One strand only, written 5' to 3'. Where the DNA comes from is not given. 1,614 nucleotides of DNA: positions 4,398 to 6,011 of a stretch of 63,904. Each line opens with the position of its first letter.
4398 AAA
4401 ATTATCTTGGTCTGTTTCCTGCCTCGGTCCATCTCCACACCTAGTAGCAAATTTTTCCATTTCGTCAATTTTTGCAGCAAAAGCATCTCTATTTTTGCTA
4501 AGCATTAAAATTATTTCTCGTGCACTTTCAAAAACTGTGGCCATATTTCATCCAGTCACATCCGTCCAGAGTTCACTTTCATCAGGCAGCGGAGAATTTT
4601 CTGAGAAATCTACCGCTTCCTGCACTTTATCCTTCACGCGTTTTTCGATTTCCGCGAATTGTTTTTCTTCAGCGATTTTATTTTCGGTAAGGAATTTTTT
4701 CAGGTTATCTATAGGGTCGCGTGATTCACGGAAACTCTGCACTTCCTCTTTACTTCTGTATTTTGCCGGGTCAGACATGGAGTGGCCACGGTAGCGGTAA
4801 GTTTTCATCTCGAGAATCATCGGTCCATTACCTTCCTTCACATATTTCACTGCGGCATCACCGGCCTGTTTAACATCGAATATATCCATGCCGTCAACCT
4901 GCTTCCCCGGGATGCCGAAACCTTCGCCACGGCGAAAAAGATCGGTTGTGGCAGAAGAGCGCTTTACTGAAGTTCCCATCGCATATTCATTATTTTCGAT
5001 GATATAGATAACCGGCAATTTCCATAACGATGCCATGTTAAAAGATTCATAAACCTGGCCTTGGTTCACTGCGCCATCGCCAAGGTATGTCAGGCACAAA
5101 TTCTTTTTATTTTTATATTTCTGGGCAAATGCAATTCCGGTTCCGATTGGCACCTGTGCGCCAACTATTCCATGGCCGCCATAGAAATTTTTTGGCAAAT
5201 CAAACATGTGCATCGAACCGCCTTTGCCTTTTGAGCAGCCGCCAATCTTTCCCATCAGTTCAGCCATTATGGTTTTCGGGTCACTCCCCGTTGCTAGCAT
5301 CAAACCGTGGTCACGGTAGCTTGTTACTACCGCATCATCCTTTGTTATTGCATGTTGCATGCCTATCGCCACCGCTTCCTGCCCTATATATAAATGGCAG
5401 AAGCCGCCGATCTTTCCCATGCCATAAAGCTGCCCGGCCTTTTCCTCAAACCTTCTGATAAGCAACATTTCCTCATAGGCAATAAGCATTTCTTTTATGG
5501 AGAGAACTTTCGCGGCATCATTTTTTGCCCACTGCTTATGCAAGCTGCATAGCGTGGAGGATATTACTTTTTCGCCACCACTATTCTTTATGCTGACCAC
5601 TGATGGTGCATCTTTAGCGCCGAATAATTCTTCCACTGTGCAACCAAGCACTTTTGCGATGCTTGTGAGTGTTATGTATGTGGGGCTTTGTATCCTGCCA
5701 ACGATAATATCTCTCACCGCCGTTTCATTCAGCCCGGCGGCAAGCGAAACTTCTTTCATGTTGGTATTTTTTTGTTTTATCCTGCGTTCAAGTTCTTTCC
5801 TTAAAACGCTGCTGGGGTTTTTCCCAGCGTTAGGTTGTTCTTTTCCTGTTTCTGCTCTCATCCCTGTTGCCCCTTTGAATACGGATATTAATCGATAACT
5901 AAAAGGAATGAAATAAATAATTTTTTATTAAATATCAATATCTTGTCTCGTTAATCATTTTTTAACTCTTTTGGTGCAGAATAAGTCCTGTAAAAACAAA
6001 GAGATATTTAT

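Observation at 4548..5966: XRE helix-turn-helix fused in frame to pyruvate dehydrogenase E1 alpha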

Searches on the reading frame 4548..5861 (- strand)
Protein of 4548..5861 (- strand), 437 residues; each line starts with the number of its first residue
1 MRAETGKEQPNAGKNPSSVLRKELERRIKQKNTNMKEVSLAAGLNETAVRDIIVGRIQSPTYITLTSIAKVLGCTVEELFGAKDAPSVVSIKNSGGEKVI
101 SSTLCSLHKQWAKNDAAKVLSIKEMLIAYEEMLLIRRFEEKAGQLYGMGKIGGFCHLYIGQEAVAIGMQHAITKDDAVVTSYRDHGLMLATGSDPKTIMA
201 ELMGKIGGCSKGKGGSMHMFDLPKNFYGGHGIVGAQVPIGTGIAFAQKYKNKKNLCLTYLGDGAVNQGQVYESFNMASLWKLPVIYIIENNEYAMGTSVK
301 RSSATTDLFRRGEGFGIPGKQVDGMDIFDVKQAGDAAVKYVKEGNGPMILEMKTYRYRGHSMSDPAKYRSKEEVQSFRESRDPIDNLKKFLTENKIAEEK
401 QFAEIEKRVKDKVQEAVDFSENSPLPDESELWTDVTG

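Call 3: search_protein_families(library=pfam, proteins=[window:4548-5861:-], max_evalue=0.01)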
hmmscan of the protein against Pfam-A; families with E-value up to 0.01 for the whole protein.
window:4548-5861:- (437 aa): 5 families
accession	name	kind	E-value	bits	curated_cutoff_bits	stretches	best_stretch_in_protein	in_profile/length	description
PF00676.26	E1_dh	-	4.2e-108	361.3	22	1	131-426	2-297/300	Dehydrogenase E1 component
PF01381.28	HTH_3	-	1.1e-06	29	23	1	26-79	3-55/55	Helix-turn-helix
PF13292.11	DXP_synthase_N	-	3e-06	27.1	21.2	1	234-299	114-179/274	1-deoxy-D-xylulose-5-phosphate synthase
PF13443.12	HTH_26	-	6.3e-06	26.8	22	1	24-83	2-61/63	Cro/C1-type HTH DNA-binding domain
PF02775.26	TPP_enzyme_C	-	2.8e-05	24.4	21.9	1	217-300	12-91/151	Thiamine pyrophosphate enzyme, C-terminal TPP binding domain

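Call 4: search_protein_families(library=ncbifam, proteins=[window:4548-5861:-], max_evalue=0.01)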
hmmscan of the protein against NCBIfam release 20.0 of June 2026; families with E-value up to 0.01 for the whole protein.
window:4548-5861:- (437 aa): 15 families
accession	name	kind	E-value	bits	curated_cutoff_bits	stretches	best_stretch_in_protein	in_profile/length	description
TIGR03182.1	PDH_E1_alph_y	equivalog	3.1e-154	512.6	393.85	1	124-435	3-313/315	pyruvate dehydrogenase (acetyl-transferring) E1 component subunit alpha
TIGR03181.1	PDH_E1_alph_x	equivalog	2.9e-81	273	411.35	1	113-433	14-324/341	pyruvate dehydrogenase (acetyl-transferring) E1 component subunit alpha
NF004559.0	PRK05899.2-5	equivalog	4.7e-13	48.2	488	1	231-363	126-256/627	transketolase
NF006914.0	PRK09404.1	equivalog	7.6e-10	37.7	764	1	249-421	336-512/919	2-oxoglutarate dehydrogenase E1 component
TIGR00239.1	2oxo_dh_E1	equivalog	2.9e-08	32.1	770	1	249-418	341-514/931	2-oxoglutarate dehydrogenase E1 component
TIGR00204.1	dxs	equivalog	7.3e-08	31.4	465.95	1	234-299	114-179/616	1-deoxy-D-xylulose-5-phosphate synthase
NF008907.0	PRK12270.1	equivalog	5.2e-06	24.5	878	1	250-414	657-825/1241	multifunctional oxoglutarate decarboxylase/oxoglutarate dehydrogenase thiamine pyrophosphate-binding subunit/dihydrolipoyllysine-residue suc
NF004558.0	PRK05899.2-4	equivalog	1.8e-05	23.4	788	1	231-394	112-273/651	transketolase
NF008968.0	PRK12315.1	subfamily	0.00021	19.7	510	1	235-296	118-179/582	1-deoxy-D-xylulose-5-phosphate synthase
NF003933.0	PRK05444.2-2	equivalog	0.00025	19.7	395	1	226-410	115-308/606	1-deoxy-D-xylulose-5-phosphate synthase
NF004556.0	PRK05899.2-2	equivalog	0.0006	18.2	575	1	231-372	125-263/639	transketolase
NF004813.0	PRK06163.1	equivalog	0.0033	17.1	240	1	222-370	49-190/202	hypothetical protein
NF008818.0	PRK11864.1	subfamily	0.0048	16.1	405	1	236-305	74-143/300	3-methyl-2-oxobutanoate dehydrogenase subunit beta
TIGR00232.1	tktlase_bact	equivalog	0.0052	15.2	682.25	1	256-364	145-252/654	transketolase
NF006203.0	PRK08327.1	equivalog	0.0076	14.8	456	0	230-293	431-490/571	thiamine pyrophosphate-requiring protein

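Call 5: find_homologous_proteins(query=window:4548-5861:-)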
Query window:4548-5861:- (437 aa): 8000 proteins with E <= 0.001 among 8000 candidates; the best 120 are listed.
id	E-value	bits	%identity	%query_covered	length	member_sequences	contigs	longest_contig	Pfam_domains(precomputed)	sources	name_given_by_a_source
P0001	1.7e-290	981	100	100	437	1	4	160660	PF13292.12,PF01381.29,PF00676.26,PF13443.13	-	-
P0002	3.0e-170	585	80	73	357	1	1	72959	PF02775.27,PF13292.12,PF00676.26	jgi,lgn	-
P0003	1.2e-168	579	72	83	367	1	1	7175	PF02775.27,PF00676.26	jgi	-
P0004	4.6e-168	577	78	74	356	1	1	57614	PF13292.12,PF00676.26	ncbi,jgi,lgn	-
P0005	3.2e-158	545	74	74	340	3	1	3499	PF13292.12,PF00676.26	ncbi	-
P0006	5.0e-157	541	74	72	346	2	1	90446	PF02775.27,PF00676.26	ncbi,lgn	-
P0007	1.3e-156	540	74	72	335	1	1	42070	PF13292.12,PF00676.26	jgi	-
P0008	2.9e-156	539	60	95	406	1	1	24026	PF01381.29,PF00676.26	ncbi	-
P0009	1.4e-155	536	71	75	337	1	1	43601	PF13292.12,PF00676.26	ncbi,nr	ncbi:MAG: pyruvate dehydrogenase (acetyl-transferring) E1 component subunit alpha [Alphaproteobacter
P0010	2.9e-155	535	71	75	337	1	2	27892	PF13292.12,PF00676.26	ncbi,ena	-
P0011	3.9e-155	535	73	72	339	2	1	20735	PF13292.12,PF00676.26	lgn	-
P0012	7.6e-155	534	71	75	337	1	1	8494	PF13292.12,PF00676.26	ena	-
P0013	2.3e-154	532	74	71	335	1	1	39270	PF13292.12,PF00676.26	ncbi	-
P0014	2.7e-154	532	72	74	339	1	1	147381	PF00676.26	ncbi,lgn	-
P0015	4.6e-154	531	73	72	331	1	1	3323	PF02775.27,PF13292.12,PF00676.26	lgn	-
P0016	6.5e-154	531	60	95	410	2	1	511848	PF13292.12,PF01381.29,PF00676.26,PF13560.13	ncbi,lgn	-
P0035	3.8e-152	525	64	84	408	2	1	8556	PF02775.27,PF00676.26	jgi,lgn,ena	-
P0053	2.4e-151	522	71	72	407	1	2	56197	PF00676.26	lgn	-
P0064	1.1e-150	520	69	72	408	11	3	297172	PF02775.27,PF00676.26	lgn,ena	-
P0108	2.3e-149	516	65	85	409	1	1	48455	PF12844.14,PF13413.13,PF13292.12,PF01381.29,PF00676.26,PF13560.13,PF13443.13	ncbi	-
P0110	2.6e-149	516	64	79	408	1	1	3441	PF13292.12,PF00676.26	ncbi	-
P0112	2.8e-149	516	69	72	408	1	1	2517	PF02775.27,PF13292.12,PF00676.26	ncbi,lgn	-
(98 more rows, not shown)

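Call 11: find_encoding_contigs(protein=P0001, flank=3000, max_places=6)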
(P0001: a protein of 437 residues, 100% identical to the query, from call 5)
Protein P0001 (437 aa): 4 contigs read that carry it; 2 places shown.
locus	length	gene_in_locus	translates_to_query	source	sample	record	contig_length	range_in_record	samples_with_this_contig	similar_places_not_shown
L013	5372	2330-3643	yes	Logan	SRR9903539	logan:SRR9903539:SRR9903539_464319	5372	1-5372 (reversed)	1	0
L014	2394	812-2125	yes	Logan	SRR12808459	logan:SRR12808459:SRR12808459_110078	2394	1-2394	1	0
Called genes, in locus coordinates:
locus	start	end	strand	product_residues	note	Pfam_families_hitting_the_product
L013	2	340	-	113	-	?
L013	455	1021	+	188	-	PF18306:LDcluster4, PF03641:Lysine_decarbox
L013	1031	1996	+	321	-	-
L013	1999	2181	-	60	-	-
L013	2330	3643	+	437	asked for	PF01381:HTH_3 (weak), PF13443:HTH_26 (weak), PF00676:E1_dh, PF13292:DXP_synthase_N (weak)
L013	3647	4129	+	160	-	-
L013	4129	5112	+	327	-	PF02779:Transket_pyr, PF02780:Transketolase_C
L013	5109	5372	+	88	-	?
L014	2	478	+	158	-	?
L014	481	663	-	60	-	-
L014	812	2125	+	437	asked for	PF01381:HTH_3 (weak), PF13443:HTH_26 (weak), PF00676:E1_dh, PF13292:DXP_synthase_N (weak)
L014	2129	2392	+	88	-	?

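Call 13: find_encoding_contigs(protein=P0016, flank=5000, max_places=3)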
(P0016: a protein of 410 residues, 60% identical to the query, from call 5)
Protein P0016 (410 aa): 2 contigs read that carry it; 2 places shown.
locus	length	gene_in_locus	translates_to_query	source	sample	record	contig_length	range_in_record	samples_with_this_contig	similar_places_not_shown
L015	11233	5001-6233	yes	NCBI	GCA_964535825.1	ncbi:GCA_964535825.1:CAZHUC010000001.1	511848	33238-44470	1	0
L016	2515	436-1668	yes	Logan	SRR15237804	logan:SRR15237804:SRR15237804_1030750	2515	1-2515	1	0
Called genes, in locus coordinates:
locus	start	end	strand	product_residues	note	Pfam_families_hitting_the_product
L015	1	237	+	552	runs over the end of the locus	PF06418:CTP_synth_N, PF00117:GATase, PF07722:Peptidase_C26 (faint)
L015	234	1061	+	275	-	PF00793:DAHP_synth_1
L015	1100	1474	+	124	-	-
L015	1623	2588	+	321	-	PF07722:Peptidase_C26, PF00117:GATase (weak)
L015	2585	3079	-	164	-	-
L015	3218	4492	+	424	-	PF03952:Enolase_N, PF00113:Enolase_C, PF13378:MR_MLE_C (faint)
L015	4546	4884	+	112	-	PF04977:DivIC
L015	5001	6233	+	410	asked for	PF01381:HTH_3, PF13560:HTH_31 (faint), PF00676:E1_dh, PF13292:DXP_synthase_N (weak)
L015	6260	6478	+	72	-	-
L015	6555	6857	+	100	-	PF01541:GIY-YIG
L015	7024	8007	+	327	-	PF02779:Transket_pyr, PF02780:Transketolase_C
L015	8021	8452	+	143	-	PF04402:SIMPL (weak)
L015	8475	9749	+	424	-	PF00364:Biotin_lipoyl, PF25997:BSH_YhbJ, PF02817:E3_binding, PF00198:2-oxoacid_dh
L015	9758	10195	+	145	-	PF08332:CaMKII_AD, PF13474:SnoaL_3, PF14534:DUF4440, PF12680:SnoaL_2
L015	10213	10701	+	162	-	-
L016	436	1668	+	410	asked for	PF01381:HTH_3, PF13560:HTH_31 (faint), PF00676:E1_dh, PF13292:DXP_synthase_N (weak)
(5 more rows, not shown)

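Call 14: find_homologous_proteins(query=window:4548-5861:-, region=1-120, max_evalue=0.01)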
Query window:4548-5861:-, residues 1-120 (120 aa): 2 proteins with E <= 0.01 among 247 candidates.
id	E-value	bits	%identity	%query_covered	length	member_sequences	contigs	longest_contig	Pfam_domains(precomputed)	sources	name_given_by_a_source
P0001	2.6e-68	245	100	100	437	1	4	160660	PF13292.12,PF01381.29,PF00676.26,PF13443.13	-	-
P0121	1.4e-7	50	50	53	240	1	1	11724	PF00717.29,PF01381.29,PF13560.13,PF13443.13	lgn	-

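Call 23: list_cluster_members(proteins=[P0008, P0016, P0108, P0064, P0110, P0112, P0004, P0035, P0053, P0121])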
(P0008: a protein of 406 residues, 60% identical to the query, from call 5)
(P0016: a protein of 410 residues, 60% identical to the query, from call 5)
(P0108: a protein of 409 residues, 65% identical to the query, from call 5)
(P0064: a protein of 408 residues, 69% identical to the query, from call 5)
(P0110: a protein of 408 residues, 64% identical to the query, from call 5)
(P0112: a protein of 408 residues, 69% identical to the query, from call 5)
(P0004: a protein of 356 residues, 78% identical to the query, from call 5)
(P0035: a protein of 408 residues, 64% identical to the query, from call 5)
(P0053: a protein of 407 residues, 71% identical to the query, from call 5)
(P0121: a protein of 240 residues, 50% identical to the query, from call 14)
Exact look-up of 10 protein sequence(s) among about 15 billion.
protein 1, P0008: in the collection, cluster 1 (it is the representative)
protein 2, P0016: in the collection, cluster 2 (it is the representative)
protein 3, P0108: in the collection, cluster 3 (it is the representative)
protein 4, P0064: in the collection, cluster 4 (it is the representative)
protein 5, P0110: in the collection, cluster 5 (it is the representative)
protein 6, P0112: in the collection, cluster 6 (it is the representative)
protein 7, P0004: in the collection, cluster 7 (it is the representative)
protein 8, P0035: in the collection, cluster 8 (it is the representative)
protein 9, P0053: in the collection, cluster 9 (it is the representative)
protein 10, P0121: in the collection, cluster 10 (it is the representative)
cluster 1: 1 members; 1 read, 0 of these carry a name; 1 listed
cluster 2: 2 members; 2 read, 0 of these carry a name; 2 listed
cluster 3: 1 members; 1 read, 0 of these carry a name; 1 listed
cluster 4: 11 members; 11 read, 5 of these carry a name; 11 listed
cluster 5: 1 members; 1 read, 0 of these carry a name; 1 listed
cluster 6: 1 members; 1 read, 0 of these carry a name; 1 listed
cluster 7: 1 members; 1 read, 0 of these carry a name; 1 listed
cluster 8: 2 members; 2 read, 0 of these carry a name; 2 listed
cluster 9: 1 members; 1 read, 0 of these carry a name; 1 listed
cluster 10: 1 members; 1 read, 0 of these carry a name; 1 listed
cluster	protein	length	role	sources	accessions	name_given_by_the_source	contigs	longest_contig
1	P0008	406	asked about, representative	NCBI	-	-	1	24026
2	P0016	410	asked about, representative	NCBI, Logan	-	-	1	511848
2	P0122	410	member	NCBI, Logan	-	-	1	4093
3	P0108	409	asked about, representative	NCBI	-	-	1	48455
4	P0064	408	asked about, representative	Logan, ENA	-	-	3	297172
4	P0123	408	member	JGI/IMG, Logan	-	pyruvate dehydrogenase E1 component alpha subunit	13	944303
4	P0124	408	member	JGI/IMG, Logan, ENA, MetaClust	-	\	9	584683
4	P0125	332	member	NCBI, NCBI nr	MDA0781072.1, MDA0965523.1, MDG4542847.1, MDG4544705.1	MAG: pyruvate dehydrogenase (acetyl-transferring) E1 component subunit alpha ... | pyruvate dehydrogenase (acetyl-transferring) E1 component subunit alpha [Pseudomonadota ...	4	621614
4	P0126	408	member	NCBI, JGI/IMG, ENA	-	pyruvate dehydrogenase E1 component alpha subunit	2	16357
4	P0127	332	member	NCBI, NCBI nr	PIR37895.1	MAG: pyruvate dehydrogenase (acetyl-transferring) E1 component subunit alpha ...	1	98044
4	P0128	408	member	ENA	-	-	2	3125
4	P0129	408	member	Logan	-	-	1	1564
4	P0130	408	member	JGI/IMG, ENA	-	-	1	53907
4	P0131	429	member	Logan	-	-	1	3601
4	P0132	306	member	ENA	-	-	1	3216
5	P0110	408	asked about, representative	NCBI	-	-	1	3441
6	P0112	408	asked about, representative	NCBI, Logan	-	-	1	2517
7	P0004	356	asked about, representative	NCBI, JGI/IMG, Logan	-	-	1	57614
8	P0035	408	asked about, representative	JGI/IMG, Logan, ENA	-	-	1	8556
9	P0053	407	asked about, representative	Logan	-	-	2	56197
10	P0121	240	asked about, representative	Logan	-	-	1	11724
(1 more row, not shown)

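Call 65: find_encoding_contigs(protein=P0108, flank=3000, max_places=2)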
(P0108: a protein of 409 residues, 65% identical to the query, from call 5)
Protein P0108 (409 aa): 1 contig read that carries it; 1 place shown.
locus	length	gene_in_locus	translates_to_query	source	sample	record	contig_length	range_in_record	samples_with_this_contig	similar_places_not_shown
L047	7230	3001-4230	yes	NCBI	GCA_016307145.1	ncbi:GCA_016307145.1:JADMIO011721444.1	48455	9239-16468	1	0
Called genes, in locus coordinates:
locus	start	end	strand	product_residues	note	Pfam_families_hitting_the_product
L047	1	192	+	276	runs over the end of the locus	PF00793:DAHP_synth_1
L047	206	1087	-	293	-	-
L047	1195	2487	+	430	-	PF03952:Enolase_N, PF00113:Enolase_C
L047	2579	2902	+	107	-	PF04977:DivIC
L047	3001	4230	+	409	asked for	PF01381:HTH_3, PF12844:HTH_19, PF13413:HTH_25 (faint), PF13443:HTH_26, PF13560:HTH_31, PF00676:E1_dh, PF13292:DXP_synthase_N (faint)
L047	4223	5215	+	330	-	PF02779:Transket_pyr, PF02780:Transketolase_C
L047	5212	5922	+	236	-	PF04402:SIMPL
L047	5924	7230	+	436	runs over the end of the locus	PF00364:Biotin_lipoyl, PF25997:BSH_YhbJ (weak), PF02817:E3_binding, PF00198:2-oxoacid_dh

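Call 77: find_related_loci(query=window:4548-5861:-, collection=genome_contigs, flank=1000)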
Query window:4548-5861:- (437 aa) in genome_contigs; peptide patterns used: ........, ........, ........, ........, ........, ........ (x = any residue, [..] = any of these).
203 stretches matched a pattern, but none encodes a relative of the query by tblastn (E <= 1e-3).

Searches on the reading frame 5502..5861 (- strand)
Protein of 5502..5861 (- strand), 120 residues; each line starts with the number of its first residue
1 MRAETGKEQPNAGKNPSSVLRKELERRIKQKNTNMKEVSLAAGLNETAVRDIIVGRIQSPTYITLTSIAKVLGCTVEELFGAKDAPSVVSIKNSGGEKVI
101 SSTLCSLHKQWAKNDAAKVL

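Call 22: search_protein_families(library=pfam, proteins=[window:5502-5861:-], max_evalue=1)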
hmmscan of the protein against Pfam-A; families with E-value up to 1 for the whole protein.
window:5502-5861:- (120 aa): 4 families
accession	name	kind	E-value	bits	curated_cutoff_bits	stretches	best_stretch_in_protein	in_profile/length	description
PF01381.28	HTH_3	-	1.2e-07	32.1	23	1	26-79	3-55/55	Helix-turn-helix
PF13443.12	HTH_26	-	9.9e-07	29.4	22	1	24-83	2-61/63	Cro/C1-type HTH DNA-binding domain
PF13693.12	HTH_35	-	0.0014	19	25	1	28-80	11-59/75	Winged helix-turn-helix DNA-binding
PF23446.1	LysM1_NFP_LYK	-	0.13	13.6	36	1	56-89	9-42/60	NFP/LYK LysM1 domain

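Call 24: search_protein_representatives(protein=window:5502-5861:-)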
Query: 120 residues. Proteins with E-value up to 0.001 (for the whole library): 592; up to 1e-10: 14; up to 1e-30: 0. The best 150 are listed.
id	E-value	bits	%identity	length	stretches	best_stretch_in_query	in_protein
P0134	3.3e-16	75.6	31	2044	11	49-86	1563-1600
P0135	1.4e-14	70.4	39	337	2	14-87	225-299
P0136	3.4e-14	69.1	50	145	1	18-89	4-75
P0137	9.7e-14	67.7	35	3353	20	38-80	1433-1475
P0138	1.3e-13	67.3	34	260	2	16-91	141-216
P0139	4.8e-13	65.5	37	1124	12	8-41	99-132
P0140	4.8e-13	65.5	34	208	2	18-87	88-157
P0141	1.9e-12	63.5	51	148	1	20-91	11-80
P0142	3.8e-12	62.6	56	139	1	20-81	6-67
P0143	4.8e-12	62.3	33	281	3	28-80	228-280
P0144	5.2e-12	62.1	55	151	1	18-83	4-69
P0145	6.2e-12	61.9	52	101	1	17-85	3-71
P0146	2.4e-11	60.0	47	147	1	19-84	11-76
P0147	7.9e-11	58.3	32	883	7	32-92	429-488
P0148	1.3e-10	57.7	36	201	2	19-82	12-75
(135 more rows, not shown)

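Call 33: search_protein_families(library=phrogs, proteins=[window:5502-5861:-], max_evalue=0.01)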
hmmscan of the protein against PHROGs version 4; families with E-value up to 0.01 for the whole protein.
window:5502-5861:- (120 aa): 7 families
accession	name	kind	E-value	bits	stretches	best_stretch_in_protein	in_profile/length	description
phrog_8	-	transcription regulation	2.2e-05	25.1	1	24-87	163-223/346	transcriptional regulator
phrog_769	-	transcription regulation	4.7e-05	24.3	1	20-81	12-69/89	transcriptional repressor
phrog_4583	-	transcription regulation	8.8e-05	23.5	1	19-83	10-73/81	transcriptional repressor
phrog_4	-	transcription regulation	0.00039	20.5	1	21-88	134-200/400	transcriptional repressor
phrog_2967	-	transcription regulation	0.00092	19.8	1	22-85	13-75/225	transcriptional regulator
phrog_5823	-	transcription regulation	0.003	17.7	1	37-85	24-72/404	transcriptional regulator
phrog_6223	-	transcription regulation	0.0064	17.5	0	27-66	10-51/73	transcriptional repressor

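Call 43: find_homologous_proteins(query=window:5562-5861:-, max_evalue=0.0001)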
Query window:5562-5861:- (100 aa): 1 proteins with E <= 0.0001 among 8 candidates.
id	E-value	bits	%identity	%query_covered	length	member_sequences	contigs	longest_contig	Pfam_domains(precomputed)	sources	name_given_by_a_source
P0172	2.6e-8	52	49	63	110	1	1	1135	PF01381.29,PF13560.13,PF13443.13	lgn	-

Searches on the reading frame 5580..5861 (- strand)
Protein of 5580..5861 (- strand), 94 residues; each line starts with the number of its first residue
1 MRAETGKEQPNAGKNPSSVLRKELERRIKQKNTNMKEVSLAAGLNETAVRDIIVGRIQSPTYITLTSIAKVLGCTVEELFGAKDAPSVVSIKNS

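Call 69: predict_structure(alignment_id=A3)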
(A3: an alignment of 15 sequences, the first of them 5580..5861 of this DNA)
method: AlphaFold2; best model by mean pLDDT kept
length: 94 residues; sequences in the alignment: 15
mean_pLDDT: 77.6   pTM: 0.59
mean pLDDT of the five models: 77.6, 76.6, 76.4, 75.5, 74.5
residues with pLDDT >= 90: 29; 70-90: 35; 50-70: 20; < 50: 10
segments of 3 or more residues with pLDDT < 50: 85-87, 92-94
pLDDT, mean of each block of 10 residues (from residue 1): 52 65 88 90 92 87 92 89 54 48
secondary structure, 60 per line:
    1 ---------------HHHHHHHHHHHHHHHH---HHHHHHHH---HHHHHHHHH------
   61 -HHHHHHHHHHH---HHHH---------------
elements in order: H16-31 H35-42 H46-54 H62-72 H76-79

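Call 72: fold_search(model_id=the predicted structure, library=pdb)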
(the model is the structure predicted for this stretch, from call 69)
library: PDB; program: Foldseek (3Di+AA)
matches with E <= 10: 536; with E <= 0.001: 0
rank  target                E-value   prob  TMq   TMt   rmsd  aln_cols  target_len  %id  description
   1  6rnz_A                1.3e-03  1.00  0.59  0.81   1.4        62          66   24  Crystal structure of the N-terminal HTH DNA-binding domain of the essential repressor DdrO from radiation-resistant De (released 2019-10-09)
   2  3qq6_B                1.8e-03  1.00  0.65  0.88   1.1        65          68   18  The N-terminal DNA binding domain of SinR from Bacillus subtilis (released 2011-06-15)
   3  6jq1_B                1.8e-03  1.00  0.59  0.44   1.4        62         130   26  Crystal Structure of DdrO from Deinococcus geothermalis (released 2019-08-28)
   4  6jq1_A                2.1e-03  1.00  0.59  0.44   8.0        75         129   24  Crystal Structure of DdrO from Deinococcus geothermalis (released 2019-08-28)
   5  3b7h                  3.2e-03  1.00  0.58  0.70   1.9        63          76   28  Crystal structure of the prophage Lp1 protein 11 (released 2007-12-04)
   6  1y9q                  5.0e-03  1.00  0.63  0.35   7.9        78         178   23  Crystal Structure of HTH_3 family Transcriptional Regulator from Vibrio cholerae (released 2005-01-04)
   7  3qq6_A                6.9e-03  1.00  0.62  0.84   0.9        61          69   20  The N-terminal DNA binding domain of SinR from Bacillus subtilis (released 2011-06-15)
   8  1b0n_A                7.7e-03  1.00  0.61  0.56   0.9        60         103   20  SINR PROTEIN/SINI PROTEIN COMPLEX (released 1999-01-13)
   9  7t5u                  7.7e-03  1.00  0.57  0.78   1.6        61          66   24  Structure of E. coli MS115-1 CapH N-terminal domain (released 2022-09-14)
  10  6rnx_A                9.1e-03  1.00  0.59  0.46   1.4        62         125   24  Crystal structure of the essential repressor DdrO from radiation-resistant Deinococcus bacteria (Deinococcus deserti) (released 2019-10-09)
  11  3zkc_B                1.1e-02  1.00  0.61  0.89   0.9        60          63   20  Crystal structure of the master regulator for biofilm formation SinR in complex with DNA. (released 2013-03-06)
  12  3vk0_B                1.2e-02  1.00  0.64  0.69   1.0        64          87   20  Crystal Structure of hypothetical transcription factor NHTF from Neisseria (released 2012-03-14)
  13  1zz7_B                1.2e-02  1.00  0.60  0.34   1.6        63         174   24  Crystal Structure of FeII HppE in Complex with Substrate form 1 (released 2005-07-26)
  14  1zz6_A                1.3e-02  1.00  0.60  0.33   1.6        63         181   24  Crystal Structure of Apo-HppE (released 2005-07-26)
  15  2cro                  1.3e-02  1.00  0.60  0.85   1.0        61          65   24  STRUCTURE OF PHAGE 434 CRO PROTEIN AT 2.35 ANGSTROMS RESOLUTION (released 1989-10-15)
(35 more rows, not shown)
